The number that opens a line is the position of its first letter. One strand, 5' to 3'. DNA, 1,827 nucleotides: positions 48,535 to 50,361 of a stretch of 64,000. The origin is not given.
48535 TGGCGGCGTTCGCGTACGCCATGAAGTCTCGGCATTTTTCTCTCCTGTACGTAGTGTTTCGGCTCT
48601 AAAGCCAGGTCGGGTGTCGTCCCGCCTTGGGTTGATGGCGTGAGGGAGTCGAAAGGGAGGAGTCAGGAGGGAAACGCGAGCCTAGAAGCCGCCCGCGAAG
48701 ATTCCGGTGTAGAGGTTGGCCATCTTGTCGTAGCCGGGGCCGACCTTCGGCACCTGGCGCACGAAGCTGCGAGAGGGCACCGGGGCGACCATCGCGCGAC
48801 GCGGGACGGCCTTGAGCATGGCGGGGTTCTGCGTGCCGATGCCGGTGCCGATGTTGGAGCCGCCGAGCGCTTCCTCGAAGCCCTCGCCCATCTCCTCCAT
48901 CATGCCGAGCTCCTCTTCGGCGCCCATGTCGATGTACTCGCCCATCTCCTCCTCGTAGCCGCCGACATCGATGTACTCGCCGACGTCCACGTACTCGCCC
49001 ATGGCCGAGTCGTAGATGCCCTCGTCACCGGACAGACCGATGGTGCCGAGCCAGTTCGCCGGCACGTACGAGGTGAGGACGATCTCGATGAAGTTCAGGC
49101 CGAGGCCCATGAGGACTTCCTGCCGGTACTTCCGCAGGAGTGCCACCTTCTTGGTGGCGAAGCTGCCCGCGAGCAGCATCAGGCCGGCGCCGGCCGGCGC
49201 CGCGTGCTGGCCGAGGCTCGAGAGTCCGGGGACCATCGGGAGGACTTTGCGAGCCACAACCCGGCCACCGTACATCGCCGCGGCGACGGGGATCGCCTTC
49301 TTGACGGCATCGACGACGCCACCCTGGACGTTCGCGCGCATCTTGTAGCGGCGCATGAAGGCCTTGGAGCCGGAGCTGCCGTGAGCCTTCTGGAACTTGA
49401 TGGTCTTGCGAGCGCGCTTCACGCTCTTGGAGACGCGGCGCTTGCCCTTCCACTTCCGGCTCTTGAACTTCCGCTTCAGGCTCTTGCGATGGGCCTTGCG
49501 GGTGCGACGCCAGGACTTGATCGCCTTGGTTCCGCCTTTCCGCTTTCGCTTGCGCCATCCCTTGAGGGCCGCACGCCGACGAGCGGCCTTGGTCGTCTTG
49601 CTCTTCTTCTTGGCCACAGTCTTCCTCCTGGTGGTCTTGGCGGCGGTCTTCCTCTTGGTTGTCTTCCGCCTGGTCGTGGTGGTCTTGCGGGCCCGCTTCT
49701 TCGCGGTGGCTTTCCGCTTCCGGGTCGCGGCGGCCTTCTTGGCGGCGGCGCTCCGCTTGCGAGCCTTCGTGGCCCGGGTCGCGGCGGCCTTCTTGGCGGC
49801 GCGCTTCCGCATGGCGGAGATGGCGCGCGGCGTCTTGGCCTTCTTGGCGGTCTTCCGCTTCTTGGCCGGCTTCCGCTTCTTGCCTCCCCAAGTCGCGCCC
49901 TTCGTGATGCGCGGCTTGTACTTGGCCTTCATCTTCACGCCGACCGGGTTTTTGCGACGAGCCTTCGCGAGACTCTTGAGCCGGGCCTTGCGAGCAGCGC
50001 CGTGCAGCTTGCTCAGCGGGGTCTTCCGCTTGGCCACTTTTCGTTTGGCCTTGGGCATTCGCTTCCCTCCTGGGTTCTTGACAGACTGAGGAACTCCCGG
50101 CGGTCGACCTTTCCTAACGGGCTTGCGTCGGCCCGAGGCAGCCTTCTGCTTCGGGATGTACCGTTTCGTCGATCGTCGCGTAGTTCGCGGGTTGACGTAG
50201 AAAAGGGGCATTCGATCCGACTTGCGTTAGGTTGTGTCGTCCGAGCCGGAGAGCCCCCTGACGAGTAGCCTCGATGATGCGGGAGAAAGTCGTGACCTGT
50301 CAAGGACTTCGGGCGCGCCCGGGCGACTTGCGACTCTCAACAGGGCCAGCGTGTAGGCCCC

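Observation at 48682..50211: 509-aa hyper-basic protein and a 220-aa paralog sharing a hydrophobic core and a C-terminal TGIFAGG tag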

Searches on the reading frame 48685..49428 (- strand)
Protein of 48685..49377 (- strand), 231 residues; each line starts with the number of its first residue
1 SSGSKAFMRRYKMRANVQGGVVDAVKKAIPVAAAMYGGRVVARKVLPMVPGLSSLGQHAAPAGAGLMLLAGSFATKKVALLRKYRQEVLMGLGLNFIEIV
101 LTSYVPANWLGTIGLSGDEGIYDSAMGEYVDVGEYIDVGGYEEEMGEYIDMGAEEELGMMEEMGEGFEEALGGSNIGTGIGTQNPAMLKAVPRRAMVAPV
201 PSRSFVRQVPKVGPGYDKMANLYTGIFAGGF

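Call 13: find_homologous_proteins(query=window:48685-49377:-, max_evalue=0.01)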
Query seq(231 aa) (231 aa): 9 proteins with E <= 0.01 among 755 candidates.
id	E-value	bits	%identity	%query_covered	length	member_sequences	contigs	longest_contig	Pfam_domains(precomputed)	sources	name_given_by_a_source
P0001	8.0e-73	263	57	100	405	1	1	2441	-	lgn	-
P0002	4.6e-71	257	61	90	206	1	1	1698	-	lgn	-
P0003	1.2e-67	246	50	100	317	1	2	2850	-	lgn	-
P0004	1.3e-61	226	50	95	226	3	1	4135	-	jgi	jgi:hypothetical protein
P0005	1.7e-59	219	46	99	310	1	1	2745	-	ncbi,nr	ncbi:MAG: hypothetical protein MUQ65_16090 [Armatimonadetes bacterium]|nr:hypothetical protein [Arma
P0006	1.3e-57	213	48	100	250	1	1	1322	-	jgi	jgi:hypothetical protein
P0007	8.4e-45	171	42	91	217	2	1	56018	-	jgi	jgi:hypothetical protein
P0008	1.8e-41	160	43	97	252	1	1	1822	-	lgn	-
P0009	2.3e-34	137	40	93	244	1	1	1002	-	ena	-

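Call 15: find_encoding_contigs(protein=P0007, flank=10000, max_places=3)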
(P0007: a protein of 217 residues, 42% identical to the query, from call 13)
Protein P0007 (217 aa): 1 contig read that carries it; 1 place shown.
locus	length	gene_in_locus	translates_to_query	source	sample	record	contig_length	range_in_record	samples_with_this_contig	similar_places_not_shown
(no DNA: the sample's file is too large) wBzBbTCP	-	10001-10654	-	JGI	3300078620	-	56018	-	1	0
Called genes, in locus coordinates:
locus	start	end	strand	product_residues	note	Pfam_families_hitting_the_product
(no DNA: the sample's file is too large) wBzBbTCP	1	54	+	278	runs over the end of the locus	-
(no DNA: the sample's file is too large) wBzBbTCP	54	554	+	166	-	-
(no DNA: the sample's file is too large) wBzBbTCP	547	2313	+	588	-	-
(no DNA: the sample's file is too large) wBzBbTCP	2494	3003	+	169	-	-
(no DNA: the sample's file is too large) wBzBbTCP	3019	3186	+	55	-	-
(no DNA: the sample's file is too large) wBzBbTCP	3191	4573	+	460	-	-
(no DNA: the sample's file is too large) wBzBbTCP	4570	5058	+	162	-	-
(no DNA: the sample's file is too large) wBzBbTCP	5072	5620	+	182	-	-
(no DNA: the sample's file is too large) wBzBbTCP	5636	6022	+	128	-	-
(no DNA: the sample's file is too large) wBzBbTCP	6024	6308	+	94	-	-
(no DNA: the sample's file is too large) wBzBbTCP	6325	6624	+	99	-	-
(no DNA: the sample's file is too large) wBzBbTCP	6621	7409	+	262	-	-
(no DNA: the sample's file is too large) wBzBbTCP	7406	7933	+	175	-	-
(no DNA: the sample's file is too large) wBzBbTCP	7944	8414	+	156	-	-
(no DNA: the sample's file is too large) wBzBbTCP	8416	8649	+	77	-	-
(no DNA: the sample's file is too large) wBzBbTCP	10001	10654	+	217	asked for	-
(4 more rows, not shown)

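Call 16: find_encoding_contigs(protein=P0004, flank=5000, max_places=3)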
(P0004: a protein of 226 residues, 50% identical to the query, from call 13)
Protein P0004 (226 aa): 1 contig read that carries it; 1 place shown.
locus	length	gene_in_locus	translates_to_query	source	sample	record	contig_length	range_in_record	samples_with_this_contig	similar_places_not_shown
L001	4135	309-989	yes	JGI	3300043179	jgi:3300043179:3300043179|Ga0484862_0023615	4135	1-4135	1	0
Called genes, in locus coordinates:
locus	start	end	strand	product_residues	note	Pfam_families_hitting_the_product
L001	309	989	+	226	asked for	-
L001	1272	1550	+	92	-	-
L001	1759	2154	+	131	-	-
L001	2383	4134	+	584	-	?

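Call 41: search_protein_representatives(alignment_id=A5)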
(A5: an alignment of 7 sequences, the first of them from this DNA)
Query: 7 sequences, 229 profile positions. Proteins with E-value up to 0.001 (for the whole library): 245; up to 1e-10: 171; up to 1e-30: 112. The best 150 are listed.
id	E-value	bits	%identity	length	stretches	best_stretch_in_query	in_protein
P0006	2.4e-96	338.0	-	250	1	5-229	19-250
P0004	1.6e-93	328.7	-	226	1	11-229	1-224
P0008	2.1e-90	318.6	-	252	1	2-229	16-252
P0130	4.3e-88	311.0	-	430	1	7-229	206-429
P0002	9.6e-87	306.6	-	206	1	23-229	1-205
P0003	6.2e-83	294.1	-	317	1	4-229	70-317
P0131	7.9e-79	280.7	-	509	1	7-229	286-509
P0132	3.7e-76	272.0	-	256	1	2-229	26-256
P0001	6.1e-76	271.3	-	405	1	6-229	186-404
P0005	5.7e-75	268.1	-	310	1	7-229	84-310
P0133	1.3e-72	260.3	-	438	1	9-228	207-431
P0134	9.1e-70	251.0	-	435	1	3-229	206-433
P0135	1.8e-69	250.1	-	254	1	4-229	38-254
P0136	1.0e-68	247.6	-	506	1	6-229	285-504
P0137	8.0e-68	244.7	-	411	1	10-229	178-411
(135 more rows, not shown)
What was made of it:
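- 48682..50211 (-): Whole gene for the 509-aa hyper-basic protein (stop codon included). 245 homologous clusters (call 41).
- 245 clusters at E <= 1e-3, of which 171 at <= 1e-10 (call 41).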

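Call 48: search_dna_similar(query=window:48685-49377:-, collection=phages, mode=protein, max_evalue=0.001)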
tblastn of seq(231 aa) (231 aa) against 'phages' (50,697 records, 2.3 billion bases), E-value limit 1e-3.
No match.

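Call 72: predict_structure(alignment_id=A9)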
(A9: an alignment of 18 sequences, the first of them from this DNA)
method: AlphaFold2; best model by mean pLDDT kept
length: 248 residues; sequences in the alignment: 18
mean_pLDDT: 64.6   pTM: 0.41
mean pLDDT of the five models: 64.6, 63.4, 60.1, 59.9, 59.9
residues with pLDDT >= 90: 42; 70-90: 68; 50-70: 34; < 50: 104
segments of 3 or more residues with pLDDT < 50: 137-209, 211-218, 223-227, 233-236, 238-240, 242-248
pLDDT, mean of each block of 10 residues (from residue 1): 76 68 69 68 86 86 87 89 94 94 93 91 85 54 41 39 42 36 38 39 46 47 49 49 46
secondary structure, 60 per line:
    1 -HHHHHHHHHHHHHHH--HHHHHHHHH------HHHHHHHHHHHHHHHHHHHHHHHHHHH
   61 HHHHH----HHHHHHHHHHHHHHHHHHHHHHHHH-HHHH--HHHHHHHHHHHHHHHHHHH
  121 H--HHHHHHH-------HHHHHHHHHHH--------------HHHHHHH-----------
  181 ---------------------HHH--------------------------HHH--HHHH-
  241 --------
elements in order: H2-16 H19-27 H34-65 H70-94 H96-99 H102-121 H124-130 H138-148 H163-169 H236-239
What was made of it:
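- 49330..49416 (-): Conserved basic motif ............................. (aa 266-294). Predicted as two helices; duplicated in some homologues. AF2 helices at construct residues 2-16 and 19-27, pLDDT about 70 (call 72).
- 49033..49329 (-): Hydrophobic helical core (aa 295-393), the segment shared with the short paralog. AF2 predicts three long helices with pLDDT 86-94 (call 72).
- On Integral membrane protein / holin-like: AF2 gives three helices of 20-32 residues (call 72).
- On Hexapeptide-repeat / left-handed beta-helix (PF00132) for the acidic tract: AF2 pLDDT is below 50 (call 72).
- The hydrophobic three-helix core is predicted with pLDDT 86-94 (call 72).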

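Call 79: fold_search(model_id=the predicted structure, library=pdb)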
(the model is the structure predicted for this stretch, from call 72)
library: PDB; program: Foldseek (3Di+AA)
matches with E <= 10: 17; with E <= 0.001: 0
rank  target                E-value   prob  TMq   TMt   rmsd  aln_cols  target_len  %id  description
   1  7w6k_A                4.9e+00  0.21  0.26  0.17   7.1       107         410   17  Cryo-EM structure of GmALMT12/QUAC1 anion channel (released 2022-03-16)
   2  8byi_A                4.9e+00  0.07  0.14  0.11   8.3        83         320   16  Alvinella pompejana nicotinic acetylcholine receptor Alpo4 in complex with CHAPS(Alpo4_CHAPS) (released 2023-07-12)
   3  7zq9_L2               5.2e+00  0.10  0.18  0.34   6.2        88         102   14  Dimeric PSI of Chlamydomonas reinhardtii at 2.74 A resolution (symmetry expanded) (released 2022-11-23)
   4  4tvq_D                6.4e+00  0.03  0.14  0.16  17.5       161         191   11  CCM3 in complex with CCM2 LD-like motif (released 2015-03-25)
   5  9giy_A                6.8e+00  0.06  0.14  0.28   9.7       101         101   10  Structure of the human mitochondrial pyruvate carrier inhibited by mitoglitazone (released 2025-05-07)
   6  9h90_t                7.2e+00  0.11  0.17  0.40   8.4        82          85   11  Cryo-EM structure of the Vibrio natrigens 30S ribosomal subunit in complex with spectinomycin. (released 2025-05-21)
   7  4qnd                  7.2e+00  0.06  0.16  0.32  11.8       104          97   12  Crystal structure of a SemiSWEET (released 2014-09-10)
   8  7nyw_C                7.2e+00  0.03  0.17  0.14  22.4       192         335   12  Cryo-EM structure of the MukBEF-MatP-DNA head module (released 2021-07-07)
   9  9fco_T                8.0e+00  0.09  0.17  0.40   8.3        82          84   12  Structure of E. coli 30S-IF1-IF3-mRNA-Kasugamycin complex (released 2025-03-19)
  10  8ywr_A                8.0e+00  0.08  0.21  0.35  16.7       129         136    8  Crystal structure of the Fab fragment of the anti-IL-6 antibody 68F2 in complex with a domain-swapped IL-6 dimer (released 2024-11-06)
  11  4n4h_A                8.4e+00  0.04  0.16  0.19   9.1        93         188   14  Crystal structure of the Bromo-PWWP of the mouse zinc finger MYND-type containing 11 isoform alpha in complex with his (released 2014-03-05)
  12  8zyv_E                8.9e+00  0.04  0.15  0.17  18.7       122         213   13  Bacterial flagellar sodium-driven stator PomA5PomB2 with 100 mM NaCl (released 2025-01-01)
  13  8ucj_A                8.9e+00  0.04  0.19  0.15  14.1       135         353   14  CryoEM structure of Komagataella pastoris Cytochrome c oxidase (11 subunits) in complex with human VMAT2 (released 2024-10-09)
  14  3l8j                  8.9e+00  0.03  0.16  0.19  16.5       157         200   11  Crystal structure of CCM3, a cerebral cavernous malformation protein critical for vascular integrity (released 2010-05-19)
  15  9n78_LL               8.9e+00  0.03  0.10  0.14  17.6        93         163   15  SSU processome maturation and disassembly, State L (released 2025-11-05)
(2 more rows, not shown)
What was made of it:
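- The non-significant top Foldseek hits are mostly transmembrane helical bundles (call 79).
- Tried and rejected: Foldseek with the target core gave nothing (call 79).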

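Call 97: search_protein_families(library=pfam, alignment_id=A9, max_evalue=0.01)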
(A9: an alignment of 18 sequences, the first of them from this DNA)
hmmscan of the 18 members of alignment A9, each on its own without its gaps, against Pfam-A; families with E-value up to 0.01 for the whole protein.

A. member 1, seq(248 aa): 0 families

B. families by the number of members that match (of 18 scanned): 0 families

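Call 98: search_solved_structures(query=A5, max_evalue=1)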
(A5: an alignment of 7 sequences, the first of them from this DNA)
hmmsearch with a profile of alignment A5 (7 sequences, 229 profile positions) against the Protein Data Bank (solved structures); distinct sequences matched with E-value up to 1: 5.
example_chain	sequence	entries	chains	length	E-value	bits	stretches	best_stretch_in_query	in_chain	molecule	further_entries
1v3w_A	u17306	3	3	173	0.038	16.7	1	118-202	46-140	ferripyochelin binding protein | 173aa long hypothetical ferripyochelin binding protein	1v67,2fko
4eqy_A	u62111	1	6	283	0.23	14.1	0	120-159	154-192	Acyl-[acyl-carrier-protein]--UDP-N-acetylglucosamine O-acyltransferase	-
8ip8_LB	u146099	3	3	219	0.77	12.4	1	10-92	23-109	60S ribosomal protein eL6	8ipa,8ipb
8jiv_CE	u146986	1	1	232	0.87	12.2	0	10-92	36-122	60S ribosomal protein L6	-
4v3p_LG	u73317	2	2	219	0.95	12.1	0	10-92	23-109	60S ribosomal protein L6 | 60S ribosomal protein L6E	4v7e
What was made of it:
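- On Adenovirus core proteins (Adeno_VII, Adeno_PV, pX/mu): No PDB-sequence hit for the C-terminal profile (call 98).
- On Hexapeptide-repeat / left-handed beta-helix (PF00132) for the acidic tract: PDB-HMM hits to beta-helix proteins are non-significant (E 0.038; call 98).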

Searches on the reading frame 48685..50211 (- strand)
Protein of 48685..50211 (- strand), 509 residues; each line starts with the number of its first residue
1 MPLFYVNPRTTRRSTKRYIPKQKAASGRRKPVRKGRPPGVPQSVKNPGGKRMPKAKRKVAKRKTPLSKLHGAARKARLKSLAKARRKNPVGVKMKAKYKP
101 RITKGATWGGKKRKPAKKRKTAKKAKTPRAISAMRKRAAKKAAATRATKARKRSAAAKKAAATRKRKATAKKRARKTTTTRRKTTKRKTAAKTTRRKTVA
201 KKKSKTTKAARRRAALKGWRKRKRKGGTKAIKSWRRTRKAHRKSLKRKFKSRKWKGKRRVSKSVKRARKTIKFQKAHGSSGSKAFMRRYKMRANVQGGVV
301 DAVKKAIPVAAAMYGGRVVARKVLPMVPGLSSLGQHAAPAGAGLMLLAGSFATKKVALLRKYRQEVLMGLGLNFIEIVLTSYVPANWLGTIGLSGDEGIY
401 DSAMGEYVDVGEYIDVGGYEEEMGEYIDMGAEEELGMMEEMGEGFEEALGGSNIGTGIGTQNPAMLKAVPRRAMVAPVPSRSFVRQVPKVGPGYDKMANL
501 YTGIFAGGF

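Call 6: search_protein_families(library=pfam, proteins=[window:48685-50211:-], max_evalue=0.1)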
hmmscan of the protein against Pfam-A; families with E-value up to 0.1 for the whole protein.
window:48685-50211:- (509 aa): 0 families

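Call 7: search_protein_families(library=phrogs, proteins=[window:48685-50211:-], max_evalue=0.1)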
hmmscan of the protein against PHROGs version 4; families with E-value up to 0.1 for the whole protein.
window:48685-50211:- (509 aa): 1 family
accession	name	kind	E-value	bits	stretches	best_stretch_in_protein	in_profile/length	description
phrog_381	-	tail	0.0035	17.6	1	120-295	188-374/566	tail fiber protein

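Call 22: find_related_loci(query=A2, collection=viral_contigs, flank=10000)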
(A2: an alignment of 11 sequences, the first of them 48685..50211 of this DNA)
Query A2 (509 aa) in viral_contigs; peptide patterns used: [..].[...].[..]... (x = any residue, [..] = any of these).
16 stretches matched a pattern; 1 encode a relative of the query (tblastn E <= 1e-3); 1 distinct loci.
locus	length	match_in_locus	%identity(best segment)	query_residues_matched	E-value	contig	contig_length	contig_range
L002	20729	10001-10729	43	262-509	1e-61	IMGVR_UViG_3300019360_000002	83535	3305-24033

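Call 24: find_related_loci(query=A2, collection=genome_contigs, flank=10000)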
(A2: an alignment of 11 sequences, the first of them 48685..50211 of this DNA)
Query A2 (509 aa) in genome_contigs; peptide patterns used: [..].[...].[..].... (x = any residue, [..] = any of these).
44 stretches matched a pattern, but none encodes a relative of the query by tblastn (E <= 1e-3).
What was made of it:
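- Tried and rejected: GTDB genomes had no relative (call 24), so there is no host assignment.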

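Call 25: find_related_loci(query=A2, collection=metagenome_contigs, flank=10000)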
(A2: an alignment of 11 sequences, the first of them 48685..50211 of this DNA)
Query A2 (509 aa) in metagenome_contigs; peptide patterns used: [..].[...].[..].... (x = any residue, [..] = any of these).
56 stretches matched a pattern; 9 encode a relative of the query (tblastn E <= 1e-3); 9 distinct loci.
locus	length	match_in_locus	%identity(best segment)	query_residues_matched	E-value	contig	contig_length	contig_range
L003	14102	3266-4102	45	235-501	4e-70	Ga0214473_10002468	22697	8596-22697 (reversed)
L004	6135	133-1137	36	143-509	2e-58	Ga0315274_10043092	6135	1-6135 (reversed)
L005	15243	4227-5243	36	173-509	2e-58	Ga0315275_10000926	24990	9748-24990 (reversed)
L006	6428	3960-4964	35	143-509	8e-58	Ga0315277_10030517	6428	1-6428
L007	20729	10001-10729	43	262-509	4e-61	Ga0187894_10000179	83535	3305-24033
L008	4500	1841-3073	32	122-509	9e-39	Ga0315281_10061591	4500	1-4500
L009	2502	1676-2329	41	293-509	3e-38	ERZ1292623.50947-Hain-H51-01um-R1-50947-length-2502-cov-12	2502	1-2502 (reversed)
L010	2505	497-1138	36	298-508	3e-36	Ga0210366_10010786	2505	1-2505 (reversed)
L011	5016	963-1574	36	299-509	6e-36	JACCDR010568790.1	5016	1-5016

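Call 77: search_protein_families(library=ncbifam, proteins=[window:48685-50211:-], max_evalue=0.01)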
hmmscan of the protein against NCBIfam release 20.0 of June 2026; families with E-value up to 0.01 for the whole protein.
window:48685-50211:- (509 aa): 0 families

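Call 90: find_encoding_contigs(protein=window:48685-50211:-, flank=3000, max_places=3)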
Protein window:48685-50211:- (509 aa): no gene with exactly this product is on record in the collection.

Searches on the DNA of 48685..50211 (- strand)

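Call 62: search_rna_families(sources=[L007, L008, L001, L011, window], threshold=gathering)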
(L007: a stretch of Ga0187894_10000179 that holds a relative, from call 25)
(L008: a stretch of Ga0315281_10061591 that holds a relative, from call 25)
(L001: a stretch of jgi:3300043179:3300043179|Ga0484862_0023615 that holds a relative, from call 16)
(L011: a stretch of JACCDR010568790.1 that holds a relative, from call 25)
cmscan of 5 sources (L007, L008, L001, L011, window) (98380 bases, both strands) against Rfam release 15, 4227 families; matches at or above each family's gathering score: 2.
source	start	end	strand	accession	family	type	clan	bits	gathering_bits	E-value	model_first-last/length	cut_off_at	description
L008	4158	4381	+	RF00028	Intron_gpI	Intron;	-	63.6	50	1.3e-13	1-253/253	no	Group I catalytic intron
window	1053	1126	+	RF00005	tRNA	Gene; tRNA;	CL00001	58.8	29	5.8e-10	1-71/71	no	tRNA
